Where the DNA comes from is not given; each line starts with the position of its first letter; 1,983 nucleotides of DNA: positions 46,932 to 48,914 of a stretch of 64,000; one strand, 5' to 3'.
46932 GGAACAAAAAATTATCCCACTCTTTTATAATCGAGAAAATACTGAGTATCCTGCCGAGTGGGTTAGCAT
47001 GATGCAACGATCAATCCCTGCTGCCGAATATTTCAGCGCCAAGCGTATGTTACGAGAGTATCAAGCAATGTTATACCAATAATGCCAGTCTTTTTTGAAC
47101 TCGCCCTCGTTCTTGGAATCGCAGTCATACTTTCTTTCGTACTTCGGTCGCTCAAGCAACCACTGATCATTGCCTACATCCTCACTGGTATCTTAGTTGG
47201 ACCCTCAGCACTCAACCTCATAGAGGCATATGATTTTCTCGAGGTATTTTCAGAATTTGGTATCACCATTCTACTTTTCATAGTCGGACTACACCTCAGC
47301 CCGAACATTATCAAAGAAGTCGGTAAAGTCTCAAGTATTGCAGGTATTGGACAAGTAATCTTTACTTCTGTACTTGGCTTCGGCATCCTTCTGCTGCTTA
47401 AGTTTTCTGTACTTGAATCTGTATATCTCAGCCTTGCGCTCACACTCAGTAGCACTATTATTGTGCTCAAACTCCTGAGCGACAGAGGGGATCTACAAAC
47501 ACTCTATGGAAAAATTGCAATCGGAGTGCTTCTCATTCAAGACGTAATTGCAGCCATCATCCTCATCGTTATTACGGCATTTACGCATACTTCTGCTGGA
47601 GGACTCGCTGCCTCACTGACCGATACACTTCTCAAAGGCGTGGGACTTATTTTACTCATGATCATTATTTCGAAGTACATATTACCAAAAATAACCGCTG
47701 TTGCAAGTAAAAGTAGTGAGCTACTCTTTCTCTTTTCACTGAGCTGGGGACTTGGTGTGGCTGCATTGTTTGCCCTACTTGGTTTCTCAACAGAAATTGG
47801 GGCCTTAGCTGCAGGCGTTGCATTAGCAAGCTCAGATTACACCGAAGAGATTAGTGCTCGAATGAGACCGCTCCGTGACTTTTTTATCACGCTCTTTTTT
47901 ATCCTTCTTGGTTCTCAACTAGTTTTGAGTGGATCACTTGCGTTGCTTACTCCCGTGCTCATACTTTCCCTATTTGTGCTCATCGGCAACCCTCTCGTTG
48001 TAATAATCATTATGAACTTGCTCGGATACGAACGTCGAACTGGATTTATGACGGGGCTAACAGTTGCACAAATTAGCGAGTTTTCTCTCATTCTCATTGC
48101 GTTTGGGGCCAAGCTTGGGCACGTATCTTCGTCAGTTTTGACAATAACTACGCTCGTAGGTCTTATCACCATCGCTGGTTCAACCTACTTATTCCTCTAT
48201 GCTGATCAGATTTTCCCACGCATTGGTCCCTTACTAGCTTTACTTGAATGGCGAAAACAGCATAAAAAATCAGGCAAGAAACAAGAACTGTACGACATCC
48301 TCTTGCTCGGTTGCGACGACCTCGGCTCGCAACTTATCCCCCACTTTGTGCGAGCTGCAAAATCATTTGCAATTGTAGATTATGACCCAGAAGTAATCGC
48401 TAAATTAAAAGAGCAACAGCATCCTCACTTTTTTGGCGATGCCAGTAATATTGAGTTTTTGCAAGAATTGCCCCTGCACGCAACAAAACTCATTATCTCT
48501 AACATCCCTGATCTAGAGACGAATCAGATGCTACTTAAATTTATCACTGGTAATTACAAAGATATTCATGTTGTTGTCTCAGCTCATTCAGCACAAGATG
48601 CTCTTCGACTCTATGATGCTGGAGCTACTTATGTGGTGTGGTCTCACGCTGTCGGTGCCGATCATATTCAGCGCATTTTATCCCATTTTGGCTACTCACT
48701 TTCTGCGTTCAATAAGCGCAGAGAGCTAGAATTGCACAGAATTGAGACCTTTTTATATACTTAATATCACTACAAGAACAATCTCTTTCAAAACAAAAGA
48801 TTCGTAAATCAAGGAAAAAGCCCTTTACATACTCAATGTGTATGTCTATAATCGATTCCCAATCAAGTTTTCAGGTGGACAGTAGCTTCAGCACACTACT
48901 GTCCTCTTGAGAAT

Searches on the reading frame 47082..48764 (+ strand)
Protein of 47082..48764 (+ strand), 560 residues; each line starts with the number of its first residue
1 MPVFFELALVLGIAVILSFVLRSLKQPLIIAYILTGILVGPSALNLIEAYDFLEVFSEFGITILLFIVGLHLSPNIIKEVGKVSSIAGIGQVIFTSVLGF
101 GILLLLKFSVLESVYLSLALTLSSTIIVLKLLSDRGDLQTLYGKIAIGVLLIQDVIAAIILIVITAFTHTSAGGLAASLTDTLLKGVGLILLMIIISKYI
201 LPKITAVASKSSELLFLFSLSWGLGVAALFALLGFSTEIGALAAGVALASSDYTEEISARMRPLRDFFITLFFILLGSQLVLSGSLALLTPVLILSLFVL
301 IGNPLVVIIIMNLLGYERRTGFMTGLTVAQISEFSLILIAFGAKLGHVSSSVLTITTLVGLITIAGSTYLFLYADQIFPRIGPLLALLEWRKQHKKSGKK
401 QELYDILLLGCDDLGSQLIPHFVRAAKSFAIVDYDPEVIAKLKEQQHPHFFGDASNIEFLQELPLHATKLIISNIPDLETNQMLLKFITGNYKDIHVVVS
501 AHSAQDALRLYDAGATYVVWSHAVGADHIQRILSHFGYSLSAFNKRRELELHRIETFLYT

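Call 9: search_protein_families(library=pfam, proteins=[window:47082-48764:+], max_evalue=0.001)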
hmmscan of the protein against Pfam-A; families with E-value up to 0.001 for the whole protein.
window:47082-48764:+ (560 aa): 2 families
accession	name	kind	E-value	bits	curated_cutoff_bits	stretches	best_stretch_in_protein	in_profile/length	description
PF00999.27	Na_H_Exchanger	-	3.3e-57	194.5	26.2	1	13-365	3-363/375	Sodium/hydrogen exchanger, transmembrane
PF02254.24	TrkA_N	-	2.7e-16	60.3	23.8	1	406-519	1-114/116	TrkA-N domain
